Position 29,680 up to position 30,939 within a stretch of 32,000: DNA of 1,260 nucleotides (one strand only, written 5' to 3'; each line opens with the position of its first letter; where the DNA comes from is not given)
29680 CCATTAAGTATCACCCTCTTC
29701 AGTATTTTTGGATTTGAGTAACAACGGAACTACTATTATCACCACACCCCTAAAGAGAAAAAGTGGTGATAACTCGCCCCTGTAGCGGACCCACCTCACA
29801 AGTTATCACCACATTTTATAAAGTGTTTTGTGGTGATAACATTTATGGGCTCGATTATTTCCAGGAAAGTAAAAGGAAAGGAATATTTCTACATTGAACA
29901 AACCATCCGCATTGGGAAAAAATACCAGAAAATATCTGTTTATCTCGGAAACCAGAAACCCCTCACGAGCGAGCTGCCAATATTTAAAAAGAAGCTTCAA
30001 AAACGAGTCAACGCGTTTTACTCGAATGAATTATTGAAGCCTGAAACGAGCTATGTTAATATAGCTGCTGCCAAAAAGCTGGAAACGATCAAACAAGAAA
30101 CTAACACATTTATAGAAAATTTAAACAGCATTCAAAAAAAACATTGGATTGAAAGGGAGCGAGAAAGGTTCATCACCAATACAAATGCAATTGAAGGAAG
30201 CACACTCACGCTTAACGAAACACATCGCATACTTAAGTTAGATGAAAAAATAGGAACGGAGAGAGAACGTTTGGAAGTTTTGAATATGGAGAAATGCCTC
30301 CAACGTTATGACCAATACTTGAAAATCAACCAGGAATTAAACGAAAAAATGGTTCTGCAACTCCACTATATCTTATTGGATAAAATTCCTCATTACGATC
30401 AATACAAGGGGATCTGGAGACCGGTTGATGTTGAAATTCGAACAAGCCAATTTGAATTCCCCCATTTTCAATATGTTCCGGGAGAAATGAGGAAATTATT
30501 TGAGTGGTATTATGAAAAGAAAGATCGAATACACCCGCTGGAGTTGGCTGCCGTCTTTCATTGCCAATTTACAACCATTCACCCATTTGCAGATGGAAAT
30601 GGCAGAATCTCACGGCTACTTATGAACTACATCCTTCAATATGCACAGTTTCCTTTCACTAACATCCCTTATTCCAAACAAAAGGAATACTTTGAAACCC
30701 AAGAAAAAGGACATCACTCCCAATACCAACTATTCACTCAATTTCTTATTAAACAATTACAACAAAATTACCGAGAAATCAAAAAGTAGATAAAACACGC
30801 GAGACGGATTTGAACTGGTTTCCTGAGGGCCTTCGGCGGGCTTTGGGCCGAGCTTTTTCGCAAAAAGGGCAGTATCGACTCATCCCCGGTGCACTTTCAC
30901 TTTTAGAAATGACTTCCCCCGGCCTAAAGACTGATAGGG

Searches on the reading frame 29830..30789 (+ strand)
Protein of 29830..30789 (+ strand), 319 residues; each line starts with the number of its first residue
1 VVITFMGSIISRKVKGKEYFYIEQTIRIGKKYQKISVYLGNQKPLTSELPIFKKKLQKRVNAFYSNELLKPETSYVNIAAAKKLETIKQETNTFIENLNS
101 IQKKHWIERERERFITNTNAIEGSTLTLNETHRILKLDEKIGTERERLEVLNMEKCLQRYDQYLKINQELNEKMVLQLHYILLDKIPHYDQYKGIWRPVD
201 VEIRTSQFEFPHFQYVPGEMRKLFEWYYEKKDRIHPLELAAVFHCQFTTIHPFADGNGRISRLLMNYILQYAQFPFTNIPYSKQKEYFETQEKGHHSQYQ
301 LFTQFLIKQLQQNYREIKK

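Call 10: search_protein_families(library=pfam, proteins=[window:29830-30789:+], max_evalue=0.001)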
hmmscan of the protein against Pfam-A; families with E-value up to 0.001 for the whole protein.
window:29830-30789:+ (319 aa): 1 family
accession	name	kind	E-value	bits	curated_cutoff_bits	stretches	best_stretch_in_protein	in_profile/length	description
PF02661.23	Fic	-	5.1e-24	85.4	24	1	170-269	2-93/93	Fic/DOC family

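Call 14: search_protein_families(library=padloc, proteins=[window:29830-30789:+], max_evalue=0.01)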
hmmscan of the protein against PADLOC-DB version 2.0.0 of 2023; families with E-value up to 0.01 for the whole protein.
window:29830-30789:+ (319 aa): 8 families
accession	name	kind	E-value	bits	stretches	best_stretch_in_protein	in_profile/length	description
PDLC03963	SoFic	-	4.3e-28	96.7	1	107-274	53-217/361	-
PDLC04837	PDC-S04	-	1.2e-26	91.5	1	90-310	3-224/234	-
PDLC04840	PDC-S04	-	7.6e-26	89.2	1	115-300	16-206/227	-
PDLC04836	PDC-S04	-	8.9e-24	82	1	111-317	26-233/244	-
PDLC04839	PDC-S04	-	3.3e-19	67.4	1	143-311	29-203/205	-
PDLC04966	PDC-S24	-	5.9e-13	46.5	1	210-274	277-341/497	-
PDLC04838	PDC-S04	-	2.5e-12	45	1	145-312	36-204/209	-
PDLC04842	PDC-S04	-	0.00014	19.7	1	148-301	19-162/202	-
